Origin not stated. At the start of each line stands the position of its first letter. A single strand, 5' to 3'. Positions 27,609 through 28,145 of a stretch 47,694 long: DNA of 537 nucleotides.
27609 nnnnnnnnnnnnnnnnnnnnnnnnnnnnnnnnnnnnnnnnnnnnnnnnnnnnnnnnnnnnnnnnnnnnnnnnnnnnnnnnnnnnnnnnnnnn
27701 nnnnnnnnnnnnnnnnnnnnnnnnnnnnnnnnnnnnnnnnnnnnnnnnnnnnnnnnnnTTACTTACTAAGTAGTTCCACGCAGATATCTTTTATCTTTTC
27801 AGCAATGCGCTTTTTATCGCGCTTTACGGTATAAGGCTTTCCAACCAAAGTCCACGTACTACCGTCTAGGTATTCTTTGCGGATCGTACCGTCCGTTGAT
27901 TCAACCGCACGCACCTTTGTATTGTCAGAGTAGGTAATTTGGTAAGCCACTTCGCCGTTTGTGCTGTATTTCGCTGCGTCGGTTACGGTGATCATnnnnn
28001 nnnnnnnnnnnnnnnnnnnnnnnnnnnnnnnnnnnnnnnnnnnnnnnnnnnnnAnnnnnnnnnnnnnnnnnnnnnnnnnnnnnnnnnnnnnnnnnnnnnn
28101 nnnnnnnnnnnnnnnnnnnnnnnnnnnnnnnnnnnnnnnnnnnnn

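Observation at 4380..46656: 15-bp palindromic operator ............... sits inside the spacers of five further promoters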

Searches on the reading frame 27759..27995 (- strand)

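Call 58: search_protein_families(library=pfam, proteins=[window:27759-27995:-], max_evalue=0.05)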
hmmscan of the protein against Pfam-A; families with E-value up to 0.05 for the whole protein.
window:27759-27995:- (78 aa): 2 families
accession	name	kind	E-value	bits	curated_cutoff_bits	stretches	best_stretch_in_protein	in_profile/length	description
PF17293.8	Arm-DNA-bind_5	-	0.0069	17.3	22.6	1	8-71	6-64/87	Arm DNA-binding domain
PF21158.3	flgK_1st_1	-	0.012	16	24.2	1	16-54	35-71/81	Flagellar hook-associated protein 1, D2-like domain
